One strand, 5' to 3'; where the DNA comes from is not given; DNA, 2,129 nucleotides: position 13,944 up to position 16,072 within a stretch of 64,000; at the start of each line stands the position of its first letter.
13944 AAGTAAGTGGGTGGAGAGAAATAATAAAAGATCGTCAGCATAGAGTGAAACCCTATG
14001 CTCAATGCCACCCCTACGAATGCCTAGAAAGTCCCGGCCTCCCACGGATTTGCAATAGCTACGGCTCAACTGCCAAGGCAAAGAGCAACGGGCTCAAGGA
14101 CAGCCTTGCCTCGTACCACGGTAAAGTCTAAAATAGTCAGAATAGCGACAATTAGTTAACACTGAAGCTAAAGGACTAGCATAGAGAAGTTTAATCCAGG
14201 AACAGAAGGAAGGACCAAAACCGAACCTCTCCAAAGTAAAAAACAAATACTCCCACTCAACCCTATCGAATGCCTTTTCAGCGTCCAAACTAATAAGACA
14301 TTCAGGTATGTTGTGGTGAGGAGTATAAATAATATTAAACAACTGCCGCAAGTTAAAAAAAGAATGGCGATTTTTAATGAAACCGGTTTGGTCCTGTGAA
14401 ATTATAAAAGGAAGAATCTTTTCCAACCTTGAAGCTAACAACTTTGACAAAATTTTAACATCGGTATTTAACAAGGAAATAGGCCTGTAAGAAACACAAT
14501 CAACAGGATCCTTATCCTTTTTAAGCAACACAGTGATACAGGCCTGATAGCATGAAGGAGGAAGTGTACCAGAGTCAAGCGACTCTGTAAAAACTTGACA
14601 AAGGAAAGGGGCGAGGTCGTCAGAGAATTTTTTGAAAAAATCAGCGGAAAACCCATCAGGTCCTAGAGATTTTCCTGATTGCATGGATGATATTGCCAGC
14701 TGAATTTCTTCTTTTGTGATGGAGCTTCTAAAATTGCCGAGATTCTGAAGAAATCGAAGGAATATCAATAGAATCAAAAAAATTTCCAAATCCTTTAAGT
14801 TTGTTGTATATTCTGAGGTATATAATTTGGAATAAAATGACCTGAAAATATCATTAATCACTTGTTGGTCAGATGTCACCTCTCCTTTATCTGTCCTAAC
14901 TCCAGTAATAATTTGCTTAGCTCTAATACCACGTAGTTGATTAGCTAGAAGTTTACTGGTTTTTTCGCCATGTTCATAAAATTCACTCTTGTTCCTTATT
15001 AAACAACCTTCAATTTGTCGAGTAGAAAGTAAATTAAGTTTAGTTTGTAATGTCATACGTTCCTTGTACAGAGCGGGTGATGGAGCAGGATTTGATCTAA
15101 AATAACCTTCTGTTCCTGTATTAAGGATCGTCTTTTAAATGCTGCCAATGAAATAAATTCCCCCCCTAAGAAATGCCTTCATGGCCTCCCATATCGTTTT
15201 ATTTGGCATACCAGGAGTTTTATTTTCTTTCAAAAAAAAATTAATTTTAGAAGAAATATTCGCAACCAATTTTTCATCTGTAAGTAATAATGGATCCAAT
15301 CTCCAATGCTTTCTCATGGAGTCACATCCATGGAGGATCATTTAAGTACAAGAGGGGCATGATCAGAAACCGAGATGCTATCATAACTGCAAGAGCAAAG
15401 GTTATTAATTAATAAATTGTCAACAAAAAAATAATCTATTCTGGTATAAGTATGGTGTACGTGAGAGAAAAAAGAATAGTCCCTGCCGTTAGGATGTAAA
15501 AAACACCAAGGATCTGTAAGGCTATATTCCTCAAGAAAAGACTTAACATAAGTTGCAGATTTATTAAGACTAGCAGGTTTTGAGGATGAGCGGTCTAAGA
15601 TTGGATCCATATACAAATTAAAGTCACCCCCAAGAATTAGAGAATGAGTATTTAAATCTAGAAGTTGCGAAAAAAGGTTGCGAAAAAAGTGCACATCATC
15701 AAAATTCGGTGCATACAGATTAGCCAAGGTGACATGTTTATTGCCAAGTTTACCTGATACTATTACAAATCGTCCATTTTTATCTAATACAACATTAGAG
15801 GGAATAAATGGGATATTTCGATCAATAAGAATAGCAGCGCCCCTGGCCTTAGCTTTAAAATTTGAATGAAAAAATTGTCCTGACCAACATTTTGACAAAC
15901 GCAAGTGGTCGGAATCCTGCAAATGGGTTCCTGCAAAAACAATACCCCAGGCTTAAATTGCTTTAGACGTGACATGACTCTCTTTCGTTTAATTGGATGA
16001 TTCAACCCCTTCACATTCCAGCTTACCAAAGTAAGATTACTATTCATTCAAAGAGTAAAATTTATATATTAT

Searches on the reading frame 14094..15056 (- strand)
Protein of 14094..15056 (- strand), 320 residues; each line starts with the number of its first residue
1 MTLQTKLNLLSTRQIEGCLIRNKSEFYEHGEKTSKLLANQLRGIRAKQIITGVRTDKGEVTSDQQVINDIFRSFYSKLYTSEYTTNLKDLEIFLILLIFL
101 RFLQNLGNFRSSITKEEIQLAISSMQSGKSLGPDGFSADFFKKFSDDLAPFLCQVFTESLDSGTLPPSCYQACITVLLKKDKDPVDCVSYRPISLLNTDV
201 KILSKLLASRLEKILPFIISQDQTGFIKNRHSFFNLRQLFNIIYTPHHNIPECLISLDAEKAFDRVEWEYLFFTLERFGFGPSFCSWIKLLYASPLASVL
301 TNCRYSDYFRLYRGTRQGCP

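Call 64: search_protein_families(library=pfam, proteins=[window:14094-15056:-], max_evalue=0.001)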
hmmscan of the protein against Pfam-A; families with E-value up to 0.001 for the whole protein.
window:14094-15056:- (320 aa): 1 family
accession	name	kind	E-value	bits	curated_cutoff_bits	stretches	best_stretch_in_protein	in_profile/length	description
PF00078.32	RVT_1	-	7.9e-21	75.1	29.6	1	180-320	4-124/205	Reverse transcriptase (RNA-dependent DNA polymerase)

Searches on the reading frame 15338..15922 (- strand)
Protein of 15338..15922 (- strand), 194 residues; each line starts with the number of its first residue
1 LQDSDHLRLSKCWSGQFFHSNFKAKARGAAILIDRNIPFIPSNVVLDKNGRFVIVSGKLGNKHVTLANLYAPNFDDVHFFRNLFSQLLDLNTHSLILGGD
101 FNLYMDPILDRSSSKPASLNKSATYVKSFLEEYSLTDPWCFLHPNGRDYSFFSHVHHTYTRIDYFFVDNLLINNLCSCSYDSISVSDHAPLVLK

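Call 64: search_protein_families(library=pfam, proteins=[window:15338-15922:-], max_evalue=0.001)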
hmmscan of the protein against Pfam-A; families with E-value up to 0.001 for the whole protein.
window:15338-15922:- (194 aa): 2 families
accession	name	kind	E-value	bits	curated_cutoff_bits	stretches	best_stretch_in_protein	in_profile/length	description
PF03372.29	Exo_endo_phos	-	2.2e-08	34.5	24.5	1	68-188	121-225/225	Endonuclease/Exonuclease/phosphatase family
PF14529.12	Exo_endo_phos_2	-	5.4e-05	23.5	27.4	1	65-191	2-116/117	Endonuclease-reverse transcriptase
